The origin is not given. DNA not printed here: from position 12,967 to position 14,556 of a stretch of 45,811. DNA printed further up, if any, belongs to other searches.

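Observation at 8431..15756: About 7.4 kb block of 13 co-oriented, translationally coupled genes inserted between the capsid gene and the head-tail connector genes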

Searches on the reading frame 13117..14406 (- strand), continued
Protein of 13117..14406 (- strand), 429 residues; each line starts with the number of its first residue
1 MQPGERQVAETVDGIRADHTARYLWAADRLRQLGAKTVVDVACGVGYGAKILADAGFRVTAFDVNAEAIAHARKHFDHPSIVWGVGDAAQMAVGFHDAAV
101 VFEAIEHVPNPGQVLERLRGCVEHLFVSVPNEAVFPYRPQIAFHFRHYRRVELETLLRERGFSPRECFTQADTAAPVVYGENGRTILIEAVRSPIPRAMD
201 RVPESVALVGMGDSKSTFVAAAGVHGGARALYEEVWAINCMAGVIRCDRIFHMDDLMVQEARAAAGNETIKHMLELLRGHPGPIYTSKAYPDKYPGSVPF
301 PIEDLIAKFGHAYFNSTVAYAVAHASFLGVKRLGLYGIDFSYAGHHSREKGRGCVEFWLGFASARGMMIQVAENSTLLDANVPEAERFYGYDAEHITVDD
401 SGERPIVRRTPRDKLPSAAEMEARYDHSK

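Call 15: find_encoding_contigs(protein=P0002, flank=10000, max_places=3)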
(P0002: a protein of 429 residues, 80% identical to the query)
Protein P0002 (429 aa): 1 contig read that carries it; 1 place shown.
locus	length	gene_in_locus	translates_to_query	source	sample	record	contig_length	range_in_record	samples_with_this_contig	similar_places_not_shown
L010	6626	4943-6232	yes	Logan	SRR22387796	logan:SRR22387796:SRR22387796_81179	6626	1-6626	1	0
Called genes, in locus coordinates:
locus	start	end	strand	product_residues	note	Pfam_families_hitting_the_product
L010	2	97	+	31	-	?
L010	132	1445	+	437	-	PF04860:Phage_portal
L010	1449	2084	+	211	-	PF04586:Peptidase_S78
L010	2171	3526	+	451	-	PF05065:Phage_capsid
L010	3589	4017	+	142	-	-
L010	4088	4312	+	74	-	-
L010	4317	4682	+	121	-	-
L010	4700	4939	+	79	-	-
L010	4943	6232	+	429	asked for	PF13489:Methyltransf_23, PF08241:Methyltransf_11, PF08242:Methyltransf_12, PF13649:Methyltransf_25, PF13847:Methyltransf_31 (weak)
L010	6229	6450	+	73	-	-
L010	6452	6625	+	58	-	?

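Call 16: find_encoding_contigs(protein=P0100, flank=10000, max_places=3)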
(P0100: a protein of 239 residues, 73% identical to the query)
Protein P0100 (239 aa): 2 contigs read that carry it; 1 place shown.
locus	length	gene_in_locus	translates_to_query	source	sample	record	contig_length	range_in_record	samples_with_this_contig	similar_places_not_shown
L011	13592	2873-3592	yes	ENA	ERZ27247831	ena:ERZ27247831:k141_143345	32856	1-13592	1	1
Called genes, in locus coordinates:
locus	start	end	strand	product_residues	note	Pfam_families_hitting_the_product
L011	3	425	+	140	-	?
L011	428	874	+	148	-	-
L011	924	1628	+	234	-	-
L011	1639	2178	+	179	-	-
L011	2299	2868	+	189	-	-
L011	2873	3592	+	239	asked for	-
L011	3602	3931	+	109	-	PF05521:Phage_HCP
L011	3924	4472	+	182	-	PF04883:HK97-gp10_like (weak)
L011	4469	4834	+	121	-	PF11367:Tail_completion_gp17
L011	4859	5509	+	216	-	PF16190:E1_FCCH (weak), PF08813:Phage_tail_3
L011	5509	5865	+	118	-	-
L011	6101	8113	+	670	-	-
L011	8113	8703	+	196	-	PF09343:DUF2460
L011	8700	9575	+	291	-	PF09931:Phage_phiJL001_Gp84_N, PF09356:Phage_BR0599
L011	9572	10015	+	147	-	-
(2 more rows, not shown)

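Call 19: search_solved_structures(query=A1, max_evalue=1, show_alignments=0)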
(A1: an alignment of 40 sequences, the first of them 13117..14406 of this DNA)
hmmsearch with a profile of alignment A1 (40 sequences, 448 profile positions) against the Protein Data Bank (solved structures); distinct sequences matched with E-value up to 1: 184 (the best 60 are shown).
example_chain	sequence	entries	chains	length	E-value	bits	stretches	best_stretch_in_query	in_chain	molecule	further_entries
1ve3_A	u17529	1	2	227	1.8e-12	50.2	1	29-124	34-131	hypothetical protein PH0226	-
5dpm_A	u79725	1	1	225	1.3e-11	47.3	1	34-121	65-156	Ubiquinone biosynthesis O-methyltransferase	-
4kdr_A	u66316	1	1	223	1.3e-11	47.3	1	34-121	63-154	3-demethylubiquinone-9 3-methyltransferase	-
5wp5_A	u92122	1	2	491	1.6e-11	47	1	27-120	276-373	Phosphomethylethanolamine N-methyltransferase 2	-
4kdc_A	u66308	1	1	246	1.7e-11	47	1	34-121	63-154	3-demethylubiquinone-9 3-methyltransferase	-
3l8d_A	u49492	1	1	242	1.8e-11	46.9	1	29-168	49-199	Methyltransferase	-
3d2l_A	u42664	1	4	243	9.7e-11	44.5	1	25-125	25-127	SAM-dependent methyltransferase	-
1vl5_A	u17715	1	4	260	1e-10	44.4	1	30-168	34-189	unknown conserved protein BH2331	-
9rfr_A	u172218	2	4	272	3.5e-09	39.4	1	29-121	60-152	Ubiquinone biosynthesis O-methyltransferase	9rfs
1wzn_A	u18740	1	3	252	4.4e-09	39.1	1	33-121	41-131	SAM-dependent methyltransferase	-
5wp4_A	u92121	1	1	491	4.7e-09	38.9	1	29-120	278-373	Phosphoethanolamine N-methyltransferase 1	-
3mgg_A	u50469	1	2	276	1.3e-08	37.5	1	32-121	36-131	Methyltransferase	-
8zc8_A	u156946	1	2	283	9.4e-08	34.7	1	30-120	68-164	MitM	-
21zq_A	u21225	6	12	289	9.7e-08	34.6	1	30-120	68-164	MitM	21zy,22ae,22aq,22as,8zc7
6f5z_A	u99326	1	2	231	1.7e-07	33.8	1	17-166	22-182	24-sterol C-methyltransferase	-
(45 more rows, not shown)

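Call 20: search_protein_families(library=pfam, alignment_id=A1, max_evalue=0.1)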
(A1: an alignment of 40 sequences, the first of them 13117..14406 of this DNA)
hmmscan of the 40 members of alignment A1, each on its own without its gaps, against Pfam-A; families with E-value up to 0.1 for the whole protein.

A. member 1, window:13117-14406:- (429 aa): 9 families
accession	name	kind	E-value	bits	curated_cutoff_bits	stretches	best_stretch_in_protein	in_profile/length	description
PF13489.12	Methyltransf_23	-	9.6e-13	48.6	27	1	19-163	3-160/164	Methyltransferase domain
PF08241.18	Methyltransf_11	-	4.4e-11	43.7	21.2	1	39-121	1-86/95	Methyltransferase domain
PF13649.12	Methyltransf_25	-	1.4e-10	42.1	27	1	38-119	1-90/97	Methyltransferase domain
PF08242.18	Methyltransf_12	-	2.2e-07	32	30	1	39-122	1-92/98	Methyltransferase domain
PF13847.12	Methyltransf_31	-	6.4e-05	23.1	27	1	35-118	4-97/145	Methyltransferase domain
PF05175.20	MTS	-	0.00072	19.7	23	1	29-78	26-77/170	Methyltransferase small domain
PF13679.12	Methyltransf_32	-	0.0008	19.8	27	1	30-74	21-71/143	Methyltransferase domain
PF05401.17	NodS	-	0.0017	18.6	24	1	34-110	43-121/201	Nodulation protein S (NodS)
PF03848.20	TehB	-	0.0076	16.1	20.4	1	36-74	32-70/193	Tellurite resistance protein TehB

B. families by the number of members that match (of 40 scanned): 26 families (the first 25 are shown)
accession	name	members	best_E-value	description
PF08241.18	Methyltransf_11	39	6.2e-20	Methyltransferase domain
PF13649.12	Methyltransf_25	39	3.1e-18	Methyltransferase domain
PF13489.12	Methyltransf_23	39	1.2e-17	Methyltransferase domain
PF13847.12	Methyltransf_31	39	1e-16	Methyltransferase domain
PF08242.18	Methyltransf_12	39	2.5e-13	Methyltransferase domain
PF05175.20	MTS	36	1.9e-06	Methyltransferase small domain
PF01973.23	MptE-like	32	2.4e-06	6-hydroxymethylpterin diphosphokinase MptE-like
PF03848.20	TehB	25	1.3e-06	Tellurite resistance protein TehB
PF07021.18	MetW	24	6.3e-11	Methionine biosynthesis protein MetW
PF13679.12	Methyltransf_32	13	0.00056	Methyltransferase domain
PF05724.17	TPMT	12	0.0011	Thiopurine S-methyltransferase (TPMT)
PF05401.17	NodS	11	0.00026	Nodulation protein S (NodS)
PF02353.26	CMAS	9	1.3e-06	Mycolic acid cyclopropane synthetase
PF01135.25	PCMT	7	0.01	Protein-L-isoaspartate(D-aspartate) O-methyltransferase (PCMT)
PF02475.24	TRM5-TYW2_MTfase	6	0.00033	TRM5/TYW2 methyltransferase domain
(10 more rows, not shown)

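Call 25: search_dna_similar(query=window:13117-14406:-, collection=phages, mode=protein, max_rows=25)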
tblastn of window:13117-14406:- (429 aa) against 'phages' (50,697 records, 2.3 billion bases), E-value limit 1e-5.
Records with a match: 2; places in all: 2; records where one place covers at least 80% of the query: 0.
Best place of each record, by identity: <60% 2.
By first word of the organism name: Caudoviricetes 1; Microcystis 1.
By host as written in the record: - 2.
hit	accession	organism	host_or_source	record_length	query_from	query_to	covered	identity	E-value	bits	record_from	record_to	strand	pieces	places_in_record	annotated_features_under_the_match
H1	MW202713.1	Caudoviricetes sp.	Manatee Spring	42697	12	187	41%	38.7%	5e-19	96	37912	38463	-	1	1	methyltransferase domain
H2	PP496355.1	Microcystis phage Mvi-Yong1342-1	Microcystis viridis FACHB-1342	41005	283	378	22%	29.2%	2e-6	57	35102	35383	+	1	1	type 11 methyltransferase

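Call 27: find_encoding_contigs(protein=P0051, flank=10000, max_places=2)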
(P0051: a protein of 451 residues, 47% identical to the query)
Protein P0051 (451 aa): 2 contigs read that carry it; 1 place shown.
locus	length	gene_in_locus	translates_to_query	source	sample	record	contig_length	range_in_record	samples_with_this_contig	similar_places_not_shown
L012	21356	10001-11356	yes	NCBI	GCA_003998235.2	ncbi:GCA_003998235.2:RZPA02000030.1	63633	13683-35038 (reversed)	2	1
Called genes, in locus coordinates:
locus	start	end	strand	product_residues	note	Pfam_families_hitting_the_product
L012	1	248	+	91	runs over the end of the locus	-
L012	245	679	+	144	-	-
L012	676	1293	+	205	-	PF19889:DUF6362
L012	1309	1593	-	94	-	PF01381:HTH_3 (weak)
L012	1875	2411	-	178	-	-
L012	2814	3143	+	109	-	PF01844:HNH (weak)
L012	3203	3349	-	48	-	-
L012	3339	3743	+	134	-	-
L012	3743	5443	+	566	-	PF03354:TerL_ATPase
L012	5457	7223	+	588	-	PF04860:Phage_portal, PF23474:Acb1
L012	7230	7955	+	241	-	PF04586:Peptidase_S78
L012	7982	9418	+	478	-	PF05065:Phage_capsid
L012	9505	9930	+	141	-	-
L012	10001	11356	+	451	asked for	PF07021:MetW (weak), PF13489:Methyltransf_23, PF08241:Methyltransf_11, PF08242:Methyltransf_12, PF13649:Methyltransf_25, PF13847:Methyltransf_31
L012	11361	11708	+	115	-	-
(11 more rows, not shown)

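Call 28: find_encoding_contigs(protein=P0062, flank=10000, max_places=2)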
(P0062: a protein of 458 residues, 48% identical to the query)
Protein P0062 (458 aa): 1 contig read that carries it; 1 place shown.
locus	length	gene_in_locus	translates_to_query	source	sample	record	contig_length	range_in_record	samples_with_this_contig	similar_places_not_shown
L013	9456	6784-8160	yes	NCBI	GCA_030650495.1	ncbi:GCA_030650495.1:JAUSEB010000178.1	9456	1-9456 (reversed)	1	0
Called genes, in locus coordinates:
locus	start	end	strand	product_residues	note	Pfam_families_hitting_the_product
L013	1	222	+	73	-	?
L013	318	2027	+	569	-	PF03354:TerL_ATPase, PF20441:TerL_nuclease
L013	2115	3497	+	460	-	PF04860:Phage_portal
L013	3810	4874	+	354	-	PF00574:CLP_protease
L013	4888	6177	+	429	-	PF05065:Phage_capsid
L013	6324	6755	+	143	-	-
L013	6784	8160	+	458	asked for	PF13489:Methyltransf_23, PF08241:Methyltransf_11, PF08242:Methyltransf_12 (weak), PF13649:Methyltransf_25, PF13847:Methyltransf_31 (weak)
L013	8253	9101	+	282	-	-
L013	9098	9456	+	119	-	?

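Call 55: find_related_loci(query=A1, collection=genome_contigs, flank=10000)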
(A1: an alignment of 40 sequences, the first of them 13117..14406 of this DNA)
Query A1 (429 aa) in genome_contigs; peptide patterns used: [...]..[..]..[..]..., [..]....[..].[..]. (x = any residue, [..] = any of these).
600 stretches matched a pattern (row limit reached: there are more); 508 encode a relative of the query (tblastn E <= 1e-3); the best 80 are kept; 80 distinct loci.
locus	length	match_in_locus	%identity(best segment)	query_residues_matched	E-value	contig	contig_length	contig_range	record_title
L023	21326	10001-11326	47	1-429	2e-121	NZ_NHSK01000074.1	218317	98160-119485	Rhodoplanes elegans strain DSM 11907 scaffold0074, whole genome shotgun sequence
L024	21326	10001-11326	47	1-429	2e-121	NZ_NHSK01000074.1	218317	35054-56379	Rhodoplanes elegans strain DSM 11907 scaffold0074, whole genome shotgun sequence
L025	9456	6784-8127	48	1-429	2e-115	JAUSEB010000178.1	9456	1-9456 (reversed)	MAG: Armatimonadota bacterium isolate E14_maxbin.151 E14_k141_779912, whole genome shotgun sequence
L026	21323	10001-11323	48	1-429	6e-112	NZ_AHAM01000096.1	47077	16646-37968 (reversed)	Mesorhizobium alhagi CCNWXJ12-2 contig101, whole genome shotgun sequence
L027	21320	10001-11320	47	4-429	6e-112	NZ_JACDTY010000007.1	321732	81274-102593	Mesorhizobium neociceri strain CCANP35 NODE_7_length_321732_cov_23.479305, whole genome shotgun sequence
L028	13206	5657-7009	47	4-429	3e-110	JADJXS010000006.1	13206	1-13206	MAG: Phycisphaerales bacterium isolate Kalu_18-Q3-R12-55_MAXAC.193 tig00033257-10-131860, whole genome shotgun sequence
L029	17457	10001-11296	41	1-428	7e-100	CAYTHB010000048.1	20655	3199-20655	MAG TPA_asm: uncultured Sterolibacterium sp. isolate SRP263991_co5_58 genome assembly, contig: NODE_5141_length_20655_co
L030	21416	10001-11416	38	1-429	7e-81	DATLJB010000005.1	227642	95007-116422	MAG TPA_asm: Terriglobia bacterium isolate SMAG_U13684 k141_14839, whole genome shotgun sequence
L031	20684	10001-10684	52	202-429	1e-70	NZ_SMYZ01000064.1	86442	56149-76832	Mesorhizobium norvegicum strain 10.2.2 10-2-2_contig_65, whole genome shotgun sequence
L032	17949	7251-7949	51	203-429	3e-65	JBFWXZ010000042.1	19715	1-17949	MAG: Flavobacteriaceae bacterium isolate CA_2019_TPBS_152 NODE_12478_length_19715_cov_3.443945_TPBS, whole genome shotgu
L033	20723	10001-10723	48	193-429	2e-64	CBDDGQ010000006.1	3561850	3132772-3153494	MAG: Azorhizobium sp. isolate 4db6bd8d-552e-4c66-bb62-3cb3aeac8d1a genome assembly, contig: contig_6, whole genome shotg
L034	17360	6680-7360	46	203-428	5e-63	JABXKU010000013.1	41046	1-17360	MAG: Desulfuromonadales bacterium isolate 42485_Bin_1 scaffold_37, whole genome shotgun sequence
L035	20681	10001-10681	45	203-429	3e-62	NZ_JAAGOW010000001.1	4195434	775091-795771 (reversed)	Variovorax sp. WS11 NODE_1+_length_4195434_cov_1, whole genome shotgun sequence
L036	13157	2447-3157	48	197-428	4e-62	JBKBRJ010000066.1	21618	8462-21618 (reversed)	MAG: Mesorhizobium sp. isolate 21H_026.bin.52 NODE_2084_length_21618_cov_3.261106, whole genome shotgun sequence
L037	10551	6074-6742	51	203-428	2e-61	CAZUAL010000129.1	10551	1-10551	MAG TPA_asm: uncultured Dongia sp. isolate SRP257259_co1_9 genome assembly, contig: NODE_9360_length_10551_cov_33.854135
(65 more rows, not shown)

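Call 97: search_protein_families(library=ncbifam, max_evalue=0.05, proteins=[window:13117-14406:-])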
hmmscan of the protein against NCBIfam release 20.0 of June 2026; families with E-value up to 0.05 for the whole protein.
window:13117-14406:- (429 aa): 27 families (the best 25 are shown)
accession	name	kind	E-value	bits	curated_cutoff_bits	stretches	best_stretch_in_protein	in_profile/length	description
TIGR01983.1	UbiG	equivalog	1.5e-10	40.8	102.95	1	31-122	46-143/228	bifunctional 2-polyprenyl-6-hydroxyphenol methylase/3-demethylubiquinol 3-O-methyltransferase UbiG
TIGR02021.1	BchM-ChlM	equivalog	3.7e-08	33.1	158.9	1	17-141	38-159/218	magnesium protoporphyrin IX methyltransferase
NF051855.1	GlySarMtaseBact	equivalog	5.7e-06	26.1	350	1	27-73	46-92/259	glycine/sarcosine N-methyltransferase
NF002909.0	PRK03522.2-1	equivalog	1.6e-05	24.2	553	1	23-97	221-298/374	23S rRNA (uracil(747)-C(5))-methyltransferase RlmC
NF043040.1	corrin_prot_MT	hypoth_equivalog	5.6e-05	22.7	180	1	35-79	42-86/216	corrinoid protein-associated methyltransferase CpaM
TIGR04074.1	bacter_Hen1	equivalog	9.1e-05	21.1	340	1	19-110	267-370/462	3' terminal RNA ribose 2'-O-methyltransferase Hen1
NF045823.1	PthPhpthDimycoMt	equivalog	0.00017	20.9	300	1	32-107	64-143/256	phthiotriol/phenolphthiotriol dimycocerosates methyltransferase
TIGR01934.1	MenG_MenH_UbiE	subfamily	0.00019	20.8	158.35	1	30-98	35-105/223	ubiquinone/menaquinone biosynthesis methyltransferase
NF008405.0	PRK11207.1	equivalog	0.00042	19.8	218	1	35-73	31-69/198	tellurite resistance methyltransferase TehB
NF045667.1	MTase_DVU1556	equivalog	0.00043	19.8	155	1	34-98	22-87/213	DVU_1556 family methyltransferase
NF011527.0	PRK14968.1-1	equivalog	0.00055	19.7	242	1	27-74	27-75/192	putative methyltransferase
NF002910.0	PRK03522.2-3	equivalog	0.00079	18.5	558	1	23-76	223-278/383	23S rRNA (uracil(747)-C(5))-methyltransferase RlmC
NF045825.1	FAmtase_mtf2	equivalog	0.00096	18.4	400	1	33-100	57-128/248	fatty-acid O-methyltransferase Mtf2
NF041255.1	mycofact_MftM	equivalog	0.0015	17.9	200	1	34-156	139-262/289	mycofactocin oligosaccharide methyltransferase MftM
NF008992.0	PRK12335.1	equivalog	0.0018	17.5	303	1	34-73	122-161/289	SAM-dependent methyltransferase TehB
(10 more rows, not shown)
